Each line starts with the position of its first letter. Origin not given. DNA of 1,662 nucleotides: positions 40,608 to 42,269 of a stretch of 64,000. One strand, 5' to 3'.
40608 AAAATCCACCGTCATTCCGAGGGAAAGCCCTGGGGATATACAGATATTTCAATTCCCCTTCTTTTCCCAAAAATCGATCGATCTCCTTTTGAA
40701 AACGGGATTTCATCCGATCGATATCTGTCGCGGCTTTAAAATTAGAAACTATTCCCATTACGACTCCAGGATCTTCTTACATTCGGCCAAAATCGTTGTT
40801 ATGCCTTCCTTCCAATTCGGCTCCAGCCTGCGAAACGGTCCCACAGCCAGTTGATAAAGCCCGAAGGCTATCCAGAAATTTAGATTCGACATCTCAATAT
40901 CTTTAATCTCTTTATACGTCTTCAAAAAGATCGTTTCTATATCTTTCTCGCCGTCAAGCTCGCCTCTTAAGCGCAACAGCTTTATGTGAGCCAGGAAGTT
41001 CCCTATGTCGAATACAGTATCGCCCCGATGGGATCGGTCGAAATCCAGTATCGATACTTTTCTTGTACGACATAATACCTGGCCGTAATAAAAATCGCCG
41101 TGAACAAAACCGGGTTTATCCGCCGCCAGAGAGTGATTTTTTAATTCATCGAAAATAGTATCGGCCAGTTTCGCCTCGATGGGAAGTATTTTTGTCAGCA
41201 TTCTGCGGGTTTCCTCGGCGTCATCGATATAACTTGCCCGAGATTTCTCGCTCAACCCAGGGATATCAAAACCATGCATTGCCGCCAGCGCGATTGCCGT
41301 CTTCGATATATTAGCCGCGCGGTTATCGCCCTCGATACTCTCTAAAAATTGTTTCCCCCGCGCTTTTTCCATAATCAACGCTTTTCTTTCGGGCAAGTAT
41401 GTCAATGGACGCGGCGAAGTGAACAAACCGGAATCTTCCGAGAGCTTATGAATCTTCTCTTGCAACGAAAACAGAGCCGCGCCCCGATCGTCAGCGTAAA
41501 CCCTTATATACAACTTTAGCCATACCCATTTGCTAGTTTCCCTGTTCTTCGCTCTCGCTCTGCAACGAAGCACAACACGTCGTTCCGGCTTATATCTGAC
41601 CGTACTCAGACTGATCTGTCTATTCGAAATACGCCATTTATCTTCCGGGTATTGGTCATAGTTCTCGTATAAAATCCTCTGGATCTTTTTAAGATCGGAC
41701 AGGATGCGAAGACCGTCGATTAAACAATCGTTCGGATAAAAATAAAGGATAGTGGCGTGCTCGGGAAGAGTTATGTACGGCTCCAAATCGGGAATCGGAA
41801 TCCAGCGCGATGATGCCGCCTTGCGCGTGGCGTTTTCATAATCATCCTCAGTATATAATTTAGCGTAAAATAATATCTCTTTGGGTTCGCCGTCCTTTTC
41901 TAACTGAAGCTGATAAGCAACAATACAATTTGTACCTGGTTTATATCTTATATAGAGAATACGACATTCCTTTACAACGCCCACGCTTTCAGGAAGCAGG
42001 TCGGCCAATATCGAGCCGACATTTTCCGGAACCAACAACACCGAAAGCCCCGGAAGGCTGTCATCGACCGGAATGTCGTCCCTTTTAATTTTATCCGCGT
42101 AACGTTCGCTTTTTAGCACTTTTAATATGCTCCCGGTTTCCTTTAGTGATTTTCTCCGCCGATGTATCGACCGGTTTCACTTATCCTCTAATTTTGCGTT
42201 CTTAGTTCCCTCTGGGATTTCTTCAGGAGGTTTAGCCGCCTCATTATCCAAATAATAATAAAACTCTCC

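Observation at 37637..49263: Twelve-kb locus for an apparently undescribed phosphorylated glycoconjugate with dedicated exporter and outer-membrane barrel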

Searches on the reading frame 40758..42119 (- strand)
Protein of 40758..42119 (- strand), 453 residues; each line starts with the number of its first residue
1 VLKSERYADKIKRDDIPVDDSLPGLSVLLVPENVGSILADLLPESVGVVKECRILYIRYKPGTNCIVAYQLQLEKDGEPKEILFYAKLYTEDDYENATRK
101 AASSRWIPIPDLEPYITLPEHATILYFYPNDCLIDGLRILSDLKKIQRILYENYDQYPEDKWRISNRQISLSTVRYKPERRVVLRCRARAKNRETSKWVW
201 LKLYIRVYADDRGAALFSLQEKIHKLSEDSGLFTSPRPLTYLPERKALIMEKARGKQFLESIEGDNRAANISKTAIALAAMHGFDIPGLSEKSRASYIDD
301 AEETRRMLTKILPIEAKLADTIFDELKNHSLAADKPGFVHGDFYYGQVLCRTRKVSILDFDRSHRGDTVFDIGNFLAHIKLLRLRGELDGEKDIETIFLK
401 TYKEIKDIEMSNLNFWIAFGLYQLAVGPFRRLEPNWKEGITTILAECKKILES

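Call 3: search_protein_families(library=pfam, proteins=[window:40758-42119:-], max_evalue=0.01)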
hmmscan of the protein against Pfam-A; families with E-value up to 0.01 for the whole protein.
window:40758-42119:- (453 aa): 1 family
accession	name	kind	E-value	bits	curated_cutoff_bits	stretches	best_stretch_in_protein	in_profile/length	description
PF01636.29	APH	-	4.6e-11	43.4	23.2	1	231-378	51-212/239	Phosphotransferase enzyme family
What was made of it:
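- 40758..42119 (-): Kinase A. Cytoplasmic small-molecule kinase of the APH/ELK fold with an N-terminal domain of about 170 aa. Catalytic loop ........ and DFD. PF01636 43 bits (call 3).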

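Call 4: search_protein_families(library=ncbifam, proteins=[window:40758-42119:-], max_evalue=0.01)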
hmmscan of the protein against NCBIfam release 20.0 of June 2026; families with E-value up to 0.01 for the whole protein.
window:40758-42119:- (453 aa): 5 families
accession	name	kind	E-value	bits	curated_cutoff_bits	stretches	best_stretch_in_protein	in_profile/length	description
TIGR02906.1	spore_CotS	subfamily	1.8e-06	27.1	172.7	1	332-413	184-261/314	CotS family spore coat protein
NF033068.1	APH_3p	equivalog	3.1e-05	23.6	205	1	244-417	77-249/255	APH(3') family aminoglycoside O-phosphotransferase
TIGR01767.2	MTRK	equivalog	0.00064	18.9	275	1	332-384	222-274/401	S-methyl-5-thioribose kinase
NF038156.1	lant_syn_V_LxmK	equivalog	0.0008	18.6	315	1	326-376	182-231/347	class V lanthionine synthetase subunit LxmK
TIGR03724.2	arch_bud32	equivalog_domain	0.0082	15.6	125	0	335-407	103-174/193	KEOPS complex kinase/ATPase Bud32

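Call 8: find_homologous_proteins(query=window:40758-42119:-)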
Query window:40758-42119:- (453 aa): 166 proteins with E <= 0.001 among 8000 candidates; the best 120 are listed.
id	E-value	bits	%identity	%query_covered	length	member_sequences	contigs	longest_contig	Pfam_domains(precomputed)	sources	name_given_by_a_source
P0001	0.0e+0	1028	100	100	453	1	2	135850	PF01636.30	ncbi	ncbi:MAG: phosphotransferase [candidate division Zixibacteria bacterium]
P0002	2.6e-256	869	83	100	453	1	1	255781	PF01636.30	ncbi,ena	-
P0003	3.5e-247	838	81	100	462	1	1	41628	PF01636.30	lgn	-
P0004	4.0e-247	838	82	100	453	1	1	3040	PF01636.30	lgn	-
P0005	1.7e-167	576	57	100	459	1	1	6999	PF01636.30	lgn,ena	-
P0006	6.2e-151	521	53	98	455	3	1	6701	PF01636.30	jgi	-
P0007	2.0e-149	516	52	100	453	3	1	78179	PF01636.30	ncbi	-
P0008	8.0e-141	488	49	100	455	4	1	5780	PF01636.30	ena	-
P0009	9.3e-140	484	49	100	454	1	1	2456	PF01636.30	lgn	-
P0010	6.2e-135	468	47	97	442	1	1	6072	PF01636.30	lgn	-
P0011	7.0e-135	468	49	96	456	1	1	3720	PF01636.30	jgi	jgi:Ser/Thr protein kinase RdoA (MazF antagonist)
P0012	2.1e-134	467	48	97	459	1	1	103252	PF01636.30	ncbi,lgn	-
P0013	2.9e-131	456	47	97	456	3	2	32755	PF01636.30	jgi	jgi:Ser/Thr protein kinase RdoA (MazF antagonist)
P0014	2.9e-130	453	47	96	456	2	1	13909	PF01636.30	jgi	jgi:tRNA A-37 threonylcarbamoyl transferase component Bud32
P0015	2.7e-129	450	48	97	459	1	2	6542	PF19974.6,PF01636.30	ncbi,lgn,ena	-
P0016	5.6e-127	442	47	99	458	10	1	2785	PF01636.30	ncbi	-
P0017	9.5e-127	442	48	96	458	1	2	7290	PF01636.30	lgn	-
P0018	1.8e-125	437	47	96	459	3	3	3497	PF01636.30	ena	-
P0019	3.1e-125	437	46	98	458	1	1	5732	PF01636.30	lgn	-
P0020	2.9e-124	433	48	97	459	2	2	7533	PF19974.6,PF01636.30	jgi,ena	-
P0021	1.1e-122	428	47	92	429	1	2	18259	PF01636.30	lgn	-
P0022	2.5e-122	427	45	100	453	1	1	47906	PF01636.30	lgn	-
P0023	3.5e-122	426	45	97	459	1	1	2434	PF19974.6,PF01636.30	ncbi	-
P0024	3.6e-121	423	47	97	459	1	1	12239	PF01636.30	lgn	-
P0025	2.3e-120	420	44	96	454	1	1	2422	PF01636.30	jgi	-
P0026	4.0e-118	413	45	96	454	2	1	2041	PF19974.6,PF01636.30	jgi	jgi:hypothetical protein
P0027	1.5e-117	411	44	96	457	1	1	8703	PF01636.30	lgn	-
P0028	5.5e-117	409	44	96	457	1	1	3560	PF01636.30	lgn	-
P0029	1.7e-116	408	47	86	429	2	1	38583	PF01636.30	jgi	-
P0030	2.2e-116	407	44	96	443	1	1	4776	PF01636.30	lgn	-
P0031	5.0e-114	400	45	98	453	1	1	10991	PF19974.6,PF01636.30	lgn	-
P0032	1.9e-111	391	43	97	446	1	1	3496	PF01636.30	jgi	jgi:tRNA A-37 threonylcarbamoyl transferase component Bud32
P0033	2.1e-111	391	42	97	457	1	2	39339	PF01636.30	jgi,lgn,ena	jgi:hypothetical protein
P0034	5.4e-111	390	42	97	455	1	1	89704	PF01636.30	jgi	jgi:hypothetical protein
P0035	1.2e-110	388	43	97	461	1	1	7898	PF01636.30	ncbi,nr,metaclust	ncbi:MAG: hypothetical protein A2W25_13755 [candidate division Zixibacteria bacterium RBG_16_53_22]|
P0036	3.4e-110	387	42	96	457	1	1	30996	PF01636.30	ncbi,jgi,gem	-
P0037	2.2e-107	378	43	97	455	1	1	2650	PF01636.30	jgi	jgi:thiamine kinase-like enzyme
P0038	7.6e-107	376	42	97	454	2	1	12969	PF01636.30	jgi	-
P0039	4.0e-106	374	41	97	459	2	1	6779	PF19974.6,PF01636.30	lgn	-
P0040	1.5e-105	372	42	98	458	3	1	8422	PF01636.30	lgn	-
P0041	2.6e-105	371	40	97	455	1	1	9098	PF01636.30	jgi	-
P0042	2.5e-102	361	42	97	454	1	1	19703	PF01636.30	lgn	-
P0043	4.2e-101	357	39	97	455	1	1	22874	PF01636.30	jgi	jgi:hypothetical protein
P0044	6.5e-101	356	40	96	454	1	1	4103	PF01636.30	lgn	-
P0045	4.1e-100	354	40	98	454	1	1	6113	PF01636.30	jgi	jgi:thiamine kinase-like enzyme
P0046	6.1e-100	353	41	96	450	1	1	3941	PF04655.21,PF01636.30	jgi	-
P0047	1.7e-99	352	41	97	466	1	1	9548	PF01636.30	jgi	jgi:aminoglycoside phosphotransferase (APT) family kinase protein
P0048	1.8e-98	348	40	98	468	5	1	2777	PF01636.30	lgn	-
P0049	1.9e-97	345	41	96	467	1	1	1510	PF19974.6,PF01636.30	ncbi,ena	-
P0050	1.7e-96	342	40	97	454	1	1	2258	PF19974.6,PF01636.30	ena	-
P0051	5.1e-95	337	39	100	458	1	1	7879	PF01636.30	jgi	jgi:tRNA A-37 threonylcarbamoyl transferase component Bud32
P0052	8.8e-95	336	38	98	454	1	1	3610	PF19974.6,PF01636.30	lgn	-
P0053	1.3e-94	336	40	97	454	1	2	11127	PF01636.30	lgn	-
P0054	5.2e-94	334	48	74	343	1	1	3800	PF01636.30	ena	-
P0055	9.8e-94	333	39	98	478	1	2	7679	PF01636.30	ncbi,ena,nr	ncbi:MAG: phosphotransferase [candidate division Zixibacteria bacterium]|nr:phosphotransferase [cand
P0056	6.0e-92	327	39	99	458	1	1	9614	PF01636.30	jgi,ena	-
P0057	1.2e-91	326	38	96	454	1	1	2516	PF01636.30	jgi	-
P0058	2.8e-89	318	37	96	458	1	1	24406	PF01636.30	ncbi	-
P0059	6.0e-89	317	43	85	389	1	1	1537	PF01636.30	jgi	jgi:aminoglycoside phosphotransferase (APT) family kinase protein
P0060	1.8e-88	315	37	96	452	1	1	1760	PF01636.30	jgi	-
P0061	4.4e-88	314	40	89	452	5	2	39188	PF01636.30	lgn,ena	-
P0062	2.4e-87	312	38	96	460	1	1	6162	PF01636.30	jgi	jgi:hypothetical protein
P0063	6.9e-87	310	37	89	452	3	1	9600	PF01636.30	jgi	-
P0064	9.4e-86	306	43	74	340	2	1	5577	PF04655.21,PF01636.30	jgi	-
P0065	4.5e-85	304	38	96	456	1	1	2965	PF01636.30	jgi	-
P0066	8.4e-85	303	36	96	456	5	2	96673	PF01636.30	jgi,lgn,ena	-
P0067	2.2e-84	302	40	81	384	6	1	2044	PF01636.30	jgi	jgi:thiamine kinase-like enzyme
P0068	5.0e-83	297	36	99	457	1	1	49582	PF01636.30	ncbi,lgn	-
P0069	8.1e-83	297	37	95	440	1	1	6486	PF01636.30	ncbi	ncbi:MAG: aminoglycoside phosphotransferase family protein, partial [Limisphaerales bacterium]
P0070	2.0e-82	295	37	89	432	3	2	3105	PF01636.30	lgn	-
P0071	2.4e-82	295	40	81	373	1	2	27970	PF04655.21,PF19974.6,PF01636.30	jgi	jgi:aminoglycoside phosphotransferase (APT) family kinase protein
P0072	8.5e-82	293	37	97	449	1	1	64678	PF01636.30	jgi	jgi:aminoglycoside phosphotransferase (APT) family kinase protein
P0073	3.3e-79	285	37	95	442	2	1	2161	PF01636.30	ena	-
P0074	9.2e-77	277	36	95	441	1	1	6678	PF01636.30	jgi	jgi:tRNA A-37 threonylcarbamoyl transferase component Bud32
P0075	1.1e-75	273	35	96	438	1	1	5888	PF01636.30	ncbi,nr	ncbi:MAG TPA: aminoglycoside phosphotransferase family protein, partial [candidate division Zixibact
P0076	5.2e-72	261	36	96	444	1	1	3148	PF01636.30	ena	-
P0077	1.7e-71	259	33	96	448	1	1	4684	PF01636.30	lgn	-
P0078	1.0e-70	257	34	96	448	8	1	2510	PF01636.30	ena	-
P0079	3.2e-63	232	33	97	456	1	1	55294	PF01636.30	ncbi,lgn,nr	ncbi:MAG TPA: aminoglycoside phosphotransferase family protein [bacterium]|nr:aminoglycoside phospho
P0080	2.1e-58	216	34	96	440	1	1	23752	PF19974.6,PF01636.30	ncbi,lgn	-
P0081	3.0e-58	216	31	96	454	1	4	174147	PF01636.30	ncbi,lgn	-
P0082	2.1e-57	213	31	96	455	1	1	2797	PF01636.30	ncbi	-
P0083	1.6e-56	210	34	88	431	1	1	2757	PF01636.30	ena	-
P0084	1.8e-54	203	31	94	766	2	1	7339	PF01636.30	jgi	jgi:aminoglycoside phosphotransferase (APT) family kinase protein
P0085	4.8e-51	192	32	93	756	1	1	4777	PF01636.30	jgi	jgi:aminoglycoside phosphotransferase (APT) family kinase protein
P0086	2.4e-43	167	29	96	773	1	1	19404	PF01636.30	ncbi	-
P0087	2.8e-42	163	28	95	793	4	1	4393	PF01636.30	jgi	jgi:aminoglycoside phosphotransferase (APT) family kinase protein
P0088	2.1e-40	157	30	96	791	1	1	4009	PF01636.30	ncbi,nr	ncbi:MAG TPA: phosphotransferase [Chloroflexia bacterium]|nr:phosphotransferase [Chloroflexia bacter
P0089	7.8e-40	155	30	96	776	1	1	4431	PF19974.6,PF01636.30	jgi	jgi:aminoglycoside phosphotransferase (APT) family kinase protein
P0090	2.0e-39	154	26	94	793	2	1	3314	PF01636.30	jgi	jgi:Ser/Thr protein kinase RdoA (MazF antagonist)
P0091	3.2e-39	153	27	93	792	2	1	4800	PF01636.30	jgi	jgi:aminoglycoside phosphotransferase (APT) family kinase protein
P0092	7.6e-39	152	28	96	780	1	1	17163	PF01636.30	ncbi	-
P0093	1.9e-37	147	29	96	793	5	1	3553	PF01636.30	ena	-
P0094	2.6e-37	147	28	94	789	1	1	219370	PF01636.30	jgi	jgi:aminoglycoside phosphotransferase (APT) family kinase protein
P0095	2.5e-36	143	26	98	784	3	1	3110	PF01636.30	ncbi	-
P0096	1.2e-35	141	28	94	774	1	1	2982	PF01636.30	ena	-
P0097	1.8e-35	141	31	98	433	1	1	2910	PF01636.30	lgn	-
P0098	2.6e-35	140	25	98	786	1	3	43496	PF01636.30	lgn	-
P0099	3.1e-35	140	27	96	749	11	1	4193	PF01633.27,PF01636.30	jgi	-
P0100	4.8e-35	139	25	92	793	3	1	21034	PF01636.30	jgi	jgi:aminoglycoside phosphotransferase (APT) family kinase protein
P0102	1.6e-34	138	30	96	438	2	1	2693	PF01636.30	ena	-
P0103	1.8e-34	137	26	93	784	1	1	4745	PF01633.27,PF01636.30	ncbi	-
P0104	7.3e-34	135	25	97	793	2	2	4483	PF01633.27,PF01636.30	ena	-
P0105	8.0e-34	135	29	96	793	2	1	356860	PF06293.21,PF19974.6,PF01636.30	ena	-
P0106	2.7e-33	133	31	97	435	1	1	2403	PF01636.30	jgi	-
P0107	3.4e-33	133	27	98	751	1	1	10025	PF01633.27,PF02958.27,PF01636.30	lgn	-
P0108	3.4e-33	133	25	98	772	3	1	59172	PF01636.30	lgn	-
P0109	5.3e-33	133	26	94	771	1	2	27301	PF01636.30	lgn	-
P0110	1.8e-32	131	30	95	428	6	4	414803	PF01636.30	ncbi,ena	-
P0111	3.4e-32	130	30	98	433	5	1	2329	PF01636.30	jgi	-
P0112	3.7e-32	130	29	95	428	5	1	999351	PF01636.30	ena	-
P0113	9.1e-32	128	28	96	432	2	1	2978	PF04655.21,PF01636.30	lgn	-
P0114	1.3e-31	128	30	98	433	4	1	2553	PF01636.30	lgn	-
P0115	1.9e-31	127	31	98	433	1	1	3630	PF01636.30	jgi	jgi:hypothetical protein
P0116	4.7e-31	126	27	89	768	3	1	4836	PF04655.21,PF01636.30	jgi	jgi:aminoglycoside phosphotransferase (APT) family kinase protein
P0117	4.8e-31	126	29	95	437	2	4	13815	PF01636.30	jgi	-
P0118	1.3e-30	125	28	96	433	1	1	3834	PF01636.30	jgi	jgi:hypothetical protein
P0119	3.0e-30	123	26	96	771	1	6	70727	PF01636.30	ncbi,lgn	-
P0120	3.3e-30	123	26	96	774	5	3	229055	PF01636.30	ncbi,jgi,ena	-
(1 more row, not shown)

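Call 10: find_encoding_contigs(protein=P0001, flank=10000, max_places=2)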
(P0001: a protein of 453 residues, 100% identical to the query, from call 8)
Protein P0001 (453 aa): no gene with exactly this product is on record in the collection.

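Call 11: find_encoding_contigs(protein=P0034, flank=10000, max_places=1)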
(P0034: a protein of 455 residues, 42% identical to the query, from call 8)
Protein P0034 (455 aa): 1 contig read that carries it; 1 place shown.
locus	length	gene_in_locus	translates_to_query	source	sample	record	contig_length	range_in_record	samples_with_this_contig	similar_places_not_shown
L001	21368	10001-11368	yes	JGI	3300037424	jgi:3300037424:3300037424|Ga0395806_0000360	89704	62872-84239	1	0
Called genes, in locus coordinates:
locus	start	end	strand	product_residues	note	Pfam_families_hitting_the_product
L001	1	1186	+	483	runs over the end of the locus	PF00672:HAMP, PF00512:HisKA, PF02518:HATPase_c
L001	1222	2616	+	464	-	PF00072:Response_reg, PF00158:Sigma54_activat, PF14532:Sigma54_activ_2, PF07728:AAA_5, PF25601:AAA_lid_14, PF02954:HTH_8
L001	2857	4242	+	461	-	PF03721:UDPG_MGDP_dh_N, PF00984:UDPG_MGDP_dh, PF03720:UDPG_MGDP_dh_C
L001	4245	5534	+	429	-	PF04101:Glyco_tran_28_C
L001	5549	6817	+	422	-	PF13439:Glyco_transf_4, PF00534:Glycos_transf_1, PF13692:Glyco_trans_1_4, PF13524:Glyco_trans_1_2 (weak)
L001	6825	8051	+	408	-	PF13439:Glyco_transf_4, PF13579:Glyco_trans_4_4, PF00534:Glycos_transf_1, PF13692:Glyco_trans_1_4, PF13524:Glyco_trans_1_2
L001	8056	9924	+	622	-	PF00664:ABC_membrane, PF00005:ABC_tran, PF02463:SMC_N (faint)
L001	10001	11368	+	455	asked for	PF01636:APH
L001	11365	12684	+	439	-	PF01636:APH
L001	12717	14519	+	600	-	PF18914:DUF5666, PF13372:Alginate_exp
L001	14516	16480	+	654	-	PF02369:Big_1 (faint), PF13620:CarboxypepD_reg (weak), PF13585:CHU_C (faint), PF18962:Por_Secre_tail (weak), PF13860:FlgD_ig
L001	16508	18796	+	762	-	PF02369:Big_1 (faint), PF13620:CarboxypepD_reg (weak), PF17957:Big_7 (weak)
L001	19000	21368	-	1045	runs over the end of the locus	PF00873:ACR_tran, PF03176:MMPL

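Call 12: find_encoding_contigs(protein=P0081, flank=10000, max_places=1)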
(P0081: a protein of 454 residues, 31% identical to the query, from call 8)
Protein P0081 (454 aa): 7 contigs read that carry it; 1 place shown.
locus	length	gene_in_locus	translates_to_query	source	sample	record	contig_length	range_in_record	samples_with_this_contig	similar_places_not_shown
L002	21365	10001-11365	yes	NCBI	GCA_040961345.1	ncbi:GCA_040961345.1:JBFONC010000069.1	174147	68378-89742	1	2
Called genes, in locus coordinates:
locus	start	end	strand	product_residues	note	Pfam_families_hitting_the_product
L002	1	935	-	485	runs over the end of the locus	PF18144:SMODS, PF18134:AGS_C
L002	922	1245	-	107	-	-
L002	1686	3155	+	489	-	PF12729:4HB_MCP_1, PF00672:HAMP, PF00512:HisKA, PF02518:HATPase_c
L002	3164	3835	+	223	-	PF00072:Response_reg, PF23198:PDE8A_N (weak), PF00486:Trans_reg_C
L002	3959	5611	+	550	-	PF00072:Response_reg, PF04101:Glyco_tran_28_C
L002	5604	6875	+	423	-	PF13439:Glyco_transf_4, PF00534:Glycos_transf_1, PF13692:Glyco_trans_1_4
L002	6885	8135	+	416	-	PF13439:Glyco_transf_4, PF13477:Glyco_trans_4_2 (faint), PF13579:Glyco_trans_4_4, PF00534:Glycos_transf_1, PF13692:Glyco_trans_1_4, PF13524:Glyco_trans_1_2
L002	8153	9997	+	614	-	PF00664:ABC_membrane, PF02463:SMC_N (weak), PF00005:ABC_tran, PF13304:AAA_21 (weak)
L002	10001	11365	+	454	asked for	PF01636:APH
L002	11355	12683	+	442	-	PF01636:APH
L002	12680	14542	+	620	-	PF18914:DUF5666, PF13372:Alginate_exp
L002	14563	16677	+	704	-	PF02369:Big_1 (faint), PF13620:CarboxypepD_reg (faint), PF17210:SdrD_B (faint)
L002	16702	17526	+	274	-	-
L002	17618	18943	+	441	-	PF00070:Pyr_redox (faint), PF01210:NAD_Gly3P_dh_N (faint), PF03721:UDPG_MGDP_dh_N, PF00984:UDPG_MGDP_dh, PF03720:UDPG_MGDP_dh_C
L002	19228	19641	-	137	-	PF03840:SecG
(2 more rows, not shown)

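Call 14: search_solved_structures(query=window:40758-42119:-, max_evalue=1)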
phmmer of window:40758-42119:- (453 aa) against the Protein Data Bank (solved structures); distinct sequences matched with E-value up to 1: 6.
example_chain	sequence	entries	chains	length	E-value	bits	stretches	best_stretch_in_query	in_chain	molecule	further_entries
2olc_A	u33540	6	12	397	0.014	17.4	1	332-385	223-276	Methylthioribose kinase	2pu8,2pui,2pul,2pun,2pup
8ixi_A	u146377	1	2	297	0.095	14.6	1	323-380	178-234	Macrolide 2'-phosphotransferase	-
7w15_B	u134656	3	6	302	0.098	14.6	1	323-380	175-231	Macrolide 2'-phosphotransferase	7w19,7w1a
8agy_A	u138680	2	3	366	0.12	14.3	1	235-373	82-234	Corramycin phosphotransferase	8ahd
2pyw_A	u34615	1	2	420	0.33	12.8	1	336-382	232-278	Uncharacterized protein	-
2p58_C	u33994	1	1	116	0.66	11.8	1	59-122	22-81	Putative type III secretion protein YscG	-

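Call 17: find_encoding_contigs(protein=P0094, flank=10000, max_places=1)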
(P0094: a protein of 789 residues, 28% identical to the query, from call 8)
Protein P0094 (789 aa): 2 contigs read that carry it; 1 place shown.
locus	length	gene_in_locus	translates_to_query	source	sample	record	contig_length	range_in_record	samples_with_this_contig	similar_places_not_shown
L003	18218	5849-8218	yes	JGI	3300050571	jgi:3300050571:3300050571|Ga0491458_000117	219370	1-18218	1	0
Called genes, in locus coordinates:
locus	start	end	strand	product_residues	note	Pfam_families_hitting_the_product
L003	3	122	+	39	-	?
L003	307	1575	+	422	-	PF04101:Glyco_tran_28_C (weak)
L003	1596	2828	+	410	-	PF13439:Glyco_transf_4, PF00534:Glycos_transf_1, PF13692:Glyco_trans_1_4, PF13524:Glyco_trans_1_2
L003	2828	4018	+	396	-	PF13439:Glyco_transf_4, PF13579:Glyco_trans_4_4, PF00534:Glycos_transf_1, PF13692:Glyco_trans_1_4, PF13524:Glyco_trans_1_2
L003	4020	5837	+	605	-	PF00664:ABC_membrane, PF02463:SMC_N (faint), PF00005:ABC_tran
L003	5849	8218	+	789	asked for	PF01636:APH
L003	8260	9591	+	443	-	PF13372:Alginate_exp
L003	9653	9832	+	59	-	-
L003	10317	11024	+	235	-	PF04367:DUF502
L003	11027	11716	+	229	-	PF00849:PseudoU_synth_2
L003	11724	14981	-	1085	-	PF00873:ACR_tran, PF03176:MMPL (faint), PF00873:ACR_tran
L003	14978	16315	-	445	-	PF25919:BSH_CusB (faint), PF00364:Biotin_lipoyl (faint), PF25917:BSH_RND, PF25973:BSH_CzcB, PF25881:HH_YBHG, PF25876:HH_MFP_RND (weak), PF25989:YknX_C (weak)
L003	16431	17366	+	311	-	PF10672:Methyltrans_SAM, PF03602:Cons_hypoth95 (weak)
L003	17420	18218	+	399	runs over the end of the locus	-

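Call 18: find_encoding_contigs(protein=P0112, flank=10000, max_places=1)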
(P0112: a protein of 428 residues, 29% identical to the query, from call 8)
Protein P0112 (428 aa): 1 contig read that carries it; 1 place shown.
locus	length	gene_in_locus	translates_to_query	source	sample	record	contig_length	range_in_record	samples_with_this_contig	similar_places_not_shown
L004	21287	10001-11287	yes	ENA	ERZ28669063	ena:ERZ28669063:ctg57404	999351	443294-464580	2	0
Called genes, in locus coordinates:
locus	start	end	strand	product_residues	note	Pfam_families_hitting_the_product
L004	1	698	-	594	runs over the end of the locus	PF00144:Beta-lactamase, PF11954:DUF3471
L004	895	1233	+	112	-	-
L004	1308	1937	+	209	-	PF01261:AP_endonuc_2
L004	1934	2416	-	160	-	PF13469:Sulfotransfer_3, PF00685:Sulfotransfer_1 (weak)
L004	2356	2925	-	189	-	PF13469:Sulfotransfer_3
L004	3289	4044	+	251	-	-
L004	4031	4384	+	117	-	PF04101:Glyco_tran_28_C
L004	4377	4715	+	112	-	-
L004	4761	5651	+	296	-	PF00534:Glycos_transf_1, PF13692:Glyco_trans_1_4, PF13524:Glyco_trans_1_2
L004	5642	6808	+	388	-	PF13439:Glyco_transf_4, PF13579:Glyco_trans_4_4, PF00534:Glycos_transf_1, PF13692:Glyco_trans_1_4, PF13524:Glyco_trans_1_2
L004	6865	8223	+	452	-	PF05598:DUF772, PF01609:DDE_Tnp_1 (weak)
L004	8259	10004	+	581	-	PF00664:ABC_membrane, PF00005:ABC_tran, PF02463:SMC_N (faint), PF13304:AAA_21 (faint)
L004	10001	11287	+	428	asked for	PF01636:APH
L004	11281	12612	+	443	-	PF01636:APH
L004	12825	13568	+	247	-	PF18914:DUF5666 (weak)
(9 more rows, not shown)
